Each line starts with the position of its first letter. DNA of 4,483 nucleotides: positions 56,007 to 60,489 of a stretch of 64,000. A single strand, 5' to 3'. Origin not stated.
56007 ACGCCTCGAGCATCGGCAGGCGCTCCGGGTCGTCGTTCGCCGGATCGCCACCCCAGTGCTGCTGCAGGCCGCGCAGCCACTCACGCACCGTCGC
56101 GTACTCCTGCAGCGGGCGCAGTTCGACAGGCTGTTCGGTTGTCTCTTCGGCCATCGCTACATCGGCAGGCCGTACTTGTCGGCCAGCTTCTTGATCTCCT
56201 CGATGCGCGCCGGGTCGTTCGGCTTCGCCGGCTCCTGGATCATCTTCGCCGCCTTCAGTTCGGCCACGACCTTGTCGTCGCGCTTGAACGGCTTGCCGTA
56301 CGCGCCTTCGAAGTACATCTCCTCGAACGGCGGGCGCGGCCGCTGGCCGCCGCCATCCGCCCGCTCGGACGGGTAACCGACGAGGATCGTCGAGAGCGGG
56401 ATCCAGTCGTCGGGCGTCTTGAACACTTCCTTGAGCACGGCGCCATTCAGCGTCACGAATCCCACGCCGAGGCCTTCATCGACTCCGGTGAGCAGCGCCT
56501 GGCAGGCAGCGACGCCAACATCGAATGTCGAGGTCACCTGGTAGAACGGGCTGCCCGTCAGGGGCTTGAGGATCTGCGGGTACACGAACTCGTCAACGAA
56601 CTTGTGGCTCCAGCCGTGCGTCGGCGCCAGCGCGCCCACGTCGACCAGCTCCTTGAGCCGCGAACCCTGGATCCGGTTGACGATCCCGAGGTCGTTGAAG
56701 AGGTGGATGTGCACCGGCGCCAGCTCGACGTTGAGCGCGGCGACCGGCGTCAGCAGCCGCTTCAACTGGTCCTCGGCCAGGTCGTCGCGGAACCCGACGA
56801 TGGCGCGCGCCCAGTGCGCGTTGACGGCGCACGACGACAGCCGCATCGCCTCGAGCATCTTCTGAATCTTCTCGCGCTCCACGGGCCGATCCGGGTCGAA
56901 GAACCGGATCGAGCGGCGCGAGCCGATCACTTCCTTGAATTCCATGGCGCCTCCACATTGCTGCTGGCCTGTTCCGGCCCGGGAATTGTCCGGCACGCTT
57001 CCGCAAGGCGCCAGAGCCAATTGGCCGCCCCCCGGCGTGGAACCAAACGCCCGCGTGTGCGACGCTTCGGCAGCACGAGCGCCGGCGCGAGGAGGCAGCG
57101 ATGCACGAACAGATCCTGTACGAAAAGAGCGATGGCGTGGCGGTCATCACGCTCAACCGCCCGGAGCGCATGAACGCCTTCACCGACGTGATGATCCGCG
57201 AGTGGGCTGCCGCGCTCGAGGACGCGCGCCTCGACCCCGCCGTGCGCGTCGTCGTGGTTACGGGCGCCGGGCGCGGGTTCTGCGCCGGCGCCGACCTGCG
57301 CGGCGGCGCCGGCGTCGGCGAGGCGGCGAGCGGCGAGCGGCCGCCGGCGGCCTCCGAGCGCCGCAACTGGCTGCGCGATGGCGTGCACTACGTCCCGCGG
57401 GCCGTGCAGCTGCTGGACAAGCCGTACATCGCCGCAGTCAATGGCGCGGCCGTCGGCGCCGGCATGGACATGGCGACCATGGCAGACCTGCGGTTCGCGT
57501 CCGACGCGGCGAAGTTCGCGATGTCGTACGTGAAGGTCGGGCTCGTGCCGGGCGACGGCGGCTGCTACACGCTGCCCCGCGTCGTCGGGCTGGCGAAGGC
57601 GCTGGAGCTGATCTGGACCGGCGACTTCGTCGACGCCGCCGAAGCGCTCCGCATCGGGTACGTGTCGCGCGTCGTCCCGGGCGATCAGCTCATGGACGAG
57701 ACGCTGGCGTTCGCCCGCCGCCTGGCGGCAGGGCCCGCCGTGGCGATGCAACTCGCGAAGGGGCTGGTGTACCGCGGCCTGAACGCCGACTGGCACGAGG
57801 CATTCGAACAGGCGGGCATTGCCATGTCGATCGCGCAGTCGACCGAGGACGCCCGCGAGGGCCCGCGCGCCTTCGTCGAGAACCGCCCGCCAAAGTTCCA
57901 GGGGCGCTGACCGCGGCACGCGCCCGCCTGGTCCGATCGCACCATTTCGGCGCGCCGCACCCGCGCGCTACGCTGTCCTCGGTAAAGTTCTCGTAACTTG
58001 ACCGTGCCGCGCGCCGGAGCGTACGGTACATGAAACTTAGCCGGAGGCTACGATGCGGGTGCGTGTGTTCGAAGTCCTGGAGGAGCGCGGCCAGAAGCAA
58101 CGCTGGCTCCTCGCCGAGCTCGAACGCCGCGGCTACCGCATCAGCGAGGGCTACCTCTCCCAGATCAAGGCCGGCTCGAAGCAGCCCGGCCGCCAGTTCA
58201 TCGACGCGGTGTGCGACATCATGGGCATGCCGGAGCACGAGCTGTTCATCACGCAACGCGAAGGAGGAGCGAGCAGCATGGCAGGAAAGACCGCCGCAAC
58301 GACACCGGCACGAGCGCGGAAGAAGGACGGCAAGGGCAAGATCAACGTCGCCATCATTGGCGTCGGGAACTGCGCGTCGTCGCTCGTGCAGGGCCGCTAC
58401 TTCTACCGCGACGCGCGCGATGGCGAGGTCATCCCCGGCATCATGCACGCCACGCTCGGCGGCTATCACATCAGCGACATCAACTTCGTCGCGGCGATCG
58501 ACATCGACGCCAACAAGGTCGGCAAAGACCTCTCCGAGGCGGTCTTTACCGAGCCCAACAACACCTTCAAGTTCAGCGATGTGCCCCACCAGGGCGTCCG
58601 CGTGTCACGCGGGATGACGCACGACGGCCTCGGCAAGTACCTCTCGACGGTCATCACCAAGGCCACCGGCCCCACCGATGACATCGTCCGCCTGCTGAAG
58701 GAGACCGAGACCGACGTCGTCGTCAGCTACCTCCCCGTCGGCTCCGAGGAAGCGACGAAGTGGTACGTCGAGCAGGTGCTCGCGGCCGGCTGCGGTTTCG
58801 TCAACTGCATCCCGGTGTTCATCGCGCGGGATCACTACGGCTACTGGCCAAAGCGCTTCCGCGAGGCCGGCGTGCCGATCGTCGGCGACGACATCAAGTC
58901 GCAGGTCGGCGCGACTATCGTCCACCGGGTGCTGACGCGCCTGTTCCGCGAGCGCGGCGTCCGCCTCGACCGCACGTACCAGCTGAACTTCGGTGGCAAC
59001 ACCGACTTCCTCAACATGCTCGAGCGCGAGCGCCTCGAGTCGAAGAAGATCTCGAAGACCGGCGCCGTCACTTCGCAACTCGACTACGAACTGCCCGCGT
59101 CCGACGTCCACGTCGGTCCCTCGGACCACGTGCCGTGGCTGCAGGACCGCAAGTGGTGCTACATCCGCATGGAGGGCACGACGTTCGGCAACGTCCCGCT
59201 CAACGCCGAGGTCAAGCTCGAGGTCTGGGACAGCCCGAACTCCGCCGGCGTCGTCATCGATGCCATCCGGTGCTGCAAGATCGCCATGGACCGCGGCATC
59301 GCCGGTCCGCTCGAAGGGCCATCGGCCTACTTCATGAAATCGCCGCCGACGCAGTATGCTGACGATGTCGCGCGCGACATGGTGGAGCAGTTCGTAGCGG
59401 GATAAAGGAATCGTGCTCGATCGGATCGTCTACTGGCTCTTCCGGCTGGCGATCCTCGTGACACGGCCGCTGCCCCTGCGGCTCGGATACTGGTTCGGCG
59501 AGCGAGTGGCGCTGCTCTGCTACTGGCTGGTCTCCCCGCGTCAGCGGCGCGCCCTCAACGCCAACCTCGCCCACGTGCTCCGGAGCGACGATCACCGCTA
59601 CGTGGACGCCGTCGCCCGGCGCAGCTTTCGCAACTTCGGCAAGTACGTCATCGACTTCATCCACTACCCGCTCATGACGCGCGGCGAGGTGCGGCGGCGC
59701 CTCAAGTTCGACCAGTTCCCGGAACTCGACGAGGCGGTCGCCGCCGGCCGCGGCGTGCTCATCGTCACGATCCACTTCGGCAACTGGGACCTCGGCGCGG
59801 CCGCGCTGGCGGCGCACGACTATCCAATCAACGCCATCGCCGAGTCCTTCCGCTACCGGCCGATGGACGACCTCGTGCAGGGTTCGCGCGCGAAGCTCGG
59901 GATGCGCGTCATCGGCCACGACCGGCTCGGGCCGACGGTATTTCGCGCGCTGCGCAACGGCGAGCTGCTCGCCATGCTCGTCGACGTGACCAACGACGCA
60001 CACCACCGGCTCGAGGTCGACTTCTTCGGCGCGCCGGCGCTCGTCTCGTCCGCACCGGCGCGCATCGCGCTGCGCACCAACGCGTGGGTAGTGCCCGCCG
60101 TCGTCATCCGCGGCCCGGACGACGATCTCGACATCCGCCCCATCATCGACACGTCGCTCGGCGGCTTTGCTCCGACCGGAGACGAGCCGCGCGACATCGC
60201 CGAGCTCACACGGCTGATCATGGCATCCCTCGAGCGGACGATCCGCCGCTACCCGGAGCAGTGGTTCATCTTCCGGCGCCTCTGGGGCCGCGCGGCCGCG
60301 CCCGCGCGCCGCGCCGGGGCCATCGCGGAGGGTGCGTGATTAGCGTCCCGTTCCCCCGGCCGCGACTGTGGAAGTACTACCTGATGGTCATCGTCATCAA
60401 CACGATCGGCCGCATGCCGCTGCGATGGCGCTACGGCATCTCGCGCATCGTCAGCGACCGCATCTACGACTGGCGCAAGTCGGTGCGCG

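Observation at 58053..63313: Inositol-lipid cluster: ino1, two LPLAT paralogs, PHP phosphoesterase, PimA-like GT4, but no CDP-alcohol phosphatidyltransferase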

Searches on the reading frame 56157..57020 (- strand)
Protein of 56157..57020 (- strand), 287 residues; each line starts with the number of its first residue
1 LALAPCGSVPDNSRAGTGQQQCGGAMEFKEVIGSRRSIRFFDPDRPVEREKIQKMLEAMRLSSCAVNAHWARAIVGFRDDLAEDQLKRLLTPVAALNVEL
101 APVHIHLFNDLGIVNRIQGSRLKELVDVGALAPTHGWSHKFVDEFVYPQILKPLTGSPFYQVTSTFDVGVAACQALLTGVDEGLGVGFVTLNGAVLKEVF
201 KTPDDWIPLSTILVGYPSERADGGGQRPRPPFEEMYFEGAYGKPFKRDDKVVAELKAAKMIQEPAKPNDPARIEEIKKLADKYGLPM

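Call 3: search_protein_families(library=pfam, proteins=[window:56157-57020:-], max_evalue=0.01)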
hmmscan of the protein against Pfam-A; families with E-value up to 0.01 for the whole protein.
window:56157-57020:- (287 aa): 1 family
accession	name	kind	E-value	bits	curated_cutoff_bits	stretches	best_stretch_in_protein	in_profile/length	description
PF00881.29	Nitroreductase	-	6.5e-10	39.9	23.5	1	33-86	2-58/167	Nitroreductase family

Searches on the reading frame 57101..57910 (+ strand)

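Call 3: search_protein_families(library=pfam, proteins=[window:57101-57910:+], max_evalue=0.01)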
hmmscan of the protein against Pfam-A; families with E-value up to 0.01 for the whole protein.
window:57101-57910:+ (269 aa): 2 families
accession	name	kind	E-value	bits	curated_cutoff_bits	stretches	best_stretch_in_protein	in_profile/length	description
PF00378.25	ECH_1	-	7.8e-59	199.5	27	1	8-268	1-250/251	Enoyl-CoA hydratase/isomerase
PF16113.10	ECH_2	-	6.1e-32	111.9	27.2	1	14-198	2-178/335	Enoyl-CoA hydratase/isomerase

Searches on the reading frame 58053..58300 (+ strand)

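Call 76: search_protein_families(library=pfam, proteins=[window:58053-58300:+], max_evalue=0.01)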
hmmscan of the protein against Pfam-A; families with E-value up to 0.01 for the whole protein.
window:58053-58300:+ (82 aa): 1 family
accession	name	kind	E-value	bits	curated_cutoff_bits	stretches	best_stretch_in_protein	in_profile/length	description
PF13560.12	HTH_31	-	0.0039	17.9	27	1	11-63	12-60/64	Helix-turn-helix domain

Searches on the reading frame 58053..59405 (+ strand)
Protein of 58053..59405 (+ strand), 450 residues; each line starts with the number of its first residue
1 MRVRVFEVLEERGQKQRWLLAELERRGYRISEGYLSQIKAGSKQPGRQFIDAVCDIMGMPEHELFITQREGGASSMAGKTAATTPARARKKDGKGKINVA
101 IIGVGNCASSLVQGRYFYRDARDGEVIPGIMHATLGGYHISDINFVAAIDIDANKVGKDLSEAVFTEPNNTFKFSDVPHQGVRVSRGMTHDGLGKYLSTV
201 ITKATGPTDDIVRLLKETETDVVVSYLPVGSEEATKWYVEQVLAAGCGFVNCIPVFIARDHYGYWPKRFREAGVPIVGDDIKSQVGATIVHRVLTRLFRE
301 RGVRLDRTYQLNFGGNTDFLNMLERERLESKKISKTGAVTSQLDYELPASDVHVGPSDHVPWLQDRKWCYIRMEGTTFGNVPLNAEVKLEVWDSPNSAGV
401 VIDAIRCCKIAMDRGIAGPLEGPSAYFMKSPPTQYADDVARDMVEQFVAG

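Call 3: search_protein_families(library=pfam, proteins=[window:58053-59405:+], max_evalue=0.01)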
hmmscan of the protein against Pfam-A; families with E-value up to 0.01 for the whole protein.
window:58053-59405:+ (450 aa): 1 family
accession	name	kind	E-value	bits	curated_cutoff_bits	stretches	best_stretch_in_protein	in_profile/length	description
PF01658.22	Inos-1-P_synth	-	1.4e-36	125.3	27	1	286-394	1-107/107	Myo-inositol-1-phosphate synthase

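Call 11: search_protein_families(library=ncbifam, proteins=[window:58053-59405:+], max_evalue=0.001)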
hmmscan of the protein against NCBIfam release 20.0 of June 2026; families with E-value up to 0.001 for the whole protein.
window:58053-59405:+ (450 aa): 2 families
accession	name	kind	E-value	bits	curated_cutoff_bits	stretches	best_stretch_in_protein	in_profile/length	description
TIGR03450.1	mycothiol_INO1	equivalog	2.8e-162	539.9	638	1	97-448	1-355/355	inositol-3-phosphate synthase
NF041677.1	trans_regClgR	equivalog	0.0002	21.4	170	1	7-100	11-99/113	transcriptional regulator ClgR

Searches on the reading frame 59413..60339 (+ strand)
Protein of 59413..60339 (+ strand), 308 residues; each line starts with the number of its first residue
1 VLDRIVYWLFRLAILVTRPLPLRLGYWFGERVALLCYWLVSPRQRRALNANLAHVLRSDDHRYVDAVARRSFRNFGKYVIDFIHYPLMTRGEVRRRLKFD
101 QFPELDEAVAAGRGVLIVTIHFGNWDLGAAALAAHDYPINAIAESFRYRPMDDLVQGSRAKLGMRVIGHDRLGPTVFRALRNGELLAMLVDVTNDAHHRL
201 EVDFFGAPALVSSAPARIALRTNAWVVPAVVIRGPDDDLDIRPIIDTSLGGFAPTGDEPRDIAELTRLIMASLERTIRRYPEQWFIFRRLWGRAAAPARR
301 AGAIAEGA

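Call 3: search_protein_families(library=pfam, proteins=[window:59413-60339:+], max_evalue=0.01)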
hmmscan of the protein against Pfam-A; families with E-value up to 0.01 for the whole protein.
window:59413-60339:+ (308 aa): 1 family
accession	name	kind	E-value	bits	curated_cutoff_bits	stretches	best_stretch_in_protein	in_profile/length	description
PF03279.18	Lip_A_acyltrans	-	7e-41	140.8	22.3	1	4-291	13-293/295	Bacterial lipid A biosynthesis acyltransferase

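Call 11: search_protein_families(library=ncbifam, proteins=[window:59413-60339:+], max_evalue=0.001)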
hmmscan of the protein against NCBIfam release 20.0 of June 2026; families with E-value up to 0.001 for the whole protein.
window:59413-60339:+ (308 aa): 17 families
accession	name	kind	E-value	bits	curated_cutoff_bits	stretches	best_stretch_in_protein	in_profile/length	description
NF005919.0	PRK07920.1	equivalog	4.8e-37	127.6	209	1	3-302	8-304/311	phosphatidylinositol mannoside acyltransferase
NF006270.0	PRK08419.1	equivalog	7e-33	114.2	248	1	3-292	3-289/298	lipid A biosynthesis lauroyl acyltransferase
NF006487.0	PRK08905.1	equivalog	3.7e-23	82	281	1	18-285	11-267/290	lysophospholipid acyltransferase family protein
NF005150.0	PRK06628.1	equivalog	2e-21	76.7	350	1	62-291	65-288/290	lipid A biosynthesis lauroyl acyltransferase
TIGR02207.1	lipid_A_htrB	subfamily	7.7e-19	68.2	297.8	1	8-290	13-291/303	LpxL/LpxP family Kdo(2)-lipid IV(A) lauroyl/palmitoleoyl acyltransferase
NF005399.0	PRK06946.1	subfamily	2.4e-18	66.4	343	1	1-293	1-286/294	lipid A biosynthesis lauroyl acyltransferase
NF005120.0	PRK06553.1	equivalog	9e-18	64.6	273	1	8-292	25-307/308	lipid A biosynthesis lauroyl acyltransferase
NF006432.0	PRK08706.1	equivalog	3.7e-17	62.5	384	1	14-288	8-275/289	lipid A biosynthesis lauroyl acyltransferase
NF004191.0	PRK05646.1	equivalog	1.3e-13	50.8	491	1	16-290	27-295/310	lipid A biosynthesis lauroyl acyltransferase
NF006438.0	PRK08734.1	equivalog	4.8e-13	48.8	363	1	5-284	6-278/305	lauroyl acyltransferase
NF006437.0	PRK08733.1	equivalog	3.8e-12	46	540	1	10-291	25-294/306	LpxL/LpxP family Kdo(2)-lipid IV(A) lauroyl/palmitoleoyl acyltransferase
NF005340.0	PRK06860.1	subfamily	1.2e-11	44.4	398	1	8-289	19-296/309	lipid A biosynthesis lauroyl acyltransferase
NF004190.0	PRK05645.1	equivalog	2.5e-11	43.2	377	1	20-285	19-278/295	lysophospholipid acyltransferase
NF006507.0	PRK08943.1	subfamily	4.1e-10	39.2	337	1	8-286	28-299/322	lipid A biosynthesis (KDO)2-(lauroyl)-lipid IVA acyltransferase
NF004569.0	PRK05906.1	equivalog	6.8e-10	38.3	439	1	111-294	138-315/454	lipid A biosynthesis lauroyl acyltransferase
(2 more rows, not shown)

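Call 66: search_solved_structures(query=window:59413-60339:+, max_evalue=0.001, show_alignments=1)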
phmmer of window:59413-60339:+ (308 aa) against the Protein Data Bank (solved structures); distinct sequences matched with E-value up to 0.001: 5.
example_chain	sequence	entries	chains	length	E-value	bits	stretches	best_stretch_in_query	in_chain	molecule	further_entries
5f2t_A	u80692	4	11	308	1.3e-14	57.4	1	47-301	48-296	Phosphatidylinositol mannoside acyltransferase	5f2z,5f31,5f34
7ojt_A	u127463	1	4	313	1.3e-14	57.4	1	47-301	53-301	Phosphatidylinositol mannoside acyltransferase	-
5oce_A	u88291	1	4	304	1.4e-14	57.3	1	47-301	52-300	Phosphatidylinositol mannoside acyltransferase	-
5kn7_B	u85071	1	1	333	4.7e-11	45.7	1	20-285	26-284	Lipid A biosynthesis lauroyl acyltransferase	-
5knk_B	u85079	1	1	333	1.6e-10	44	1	20-285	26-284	Lipid A biosynthesis lauroyl acyltransferase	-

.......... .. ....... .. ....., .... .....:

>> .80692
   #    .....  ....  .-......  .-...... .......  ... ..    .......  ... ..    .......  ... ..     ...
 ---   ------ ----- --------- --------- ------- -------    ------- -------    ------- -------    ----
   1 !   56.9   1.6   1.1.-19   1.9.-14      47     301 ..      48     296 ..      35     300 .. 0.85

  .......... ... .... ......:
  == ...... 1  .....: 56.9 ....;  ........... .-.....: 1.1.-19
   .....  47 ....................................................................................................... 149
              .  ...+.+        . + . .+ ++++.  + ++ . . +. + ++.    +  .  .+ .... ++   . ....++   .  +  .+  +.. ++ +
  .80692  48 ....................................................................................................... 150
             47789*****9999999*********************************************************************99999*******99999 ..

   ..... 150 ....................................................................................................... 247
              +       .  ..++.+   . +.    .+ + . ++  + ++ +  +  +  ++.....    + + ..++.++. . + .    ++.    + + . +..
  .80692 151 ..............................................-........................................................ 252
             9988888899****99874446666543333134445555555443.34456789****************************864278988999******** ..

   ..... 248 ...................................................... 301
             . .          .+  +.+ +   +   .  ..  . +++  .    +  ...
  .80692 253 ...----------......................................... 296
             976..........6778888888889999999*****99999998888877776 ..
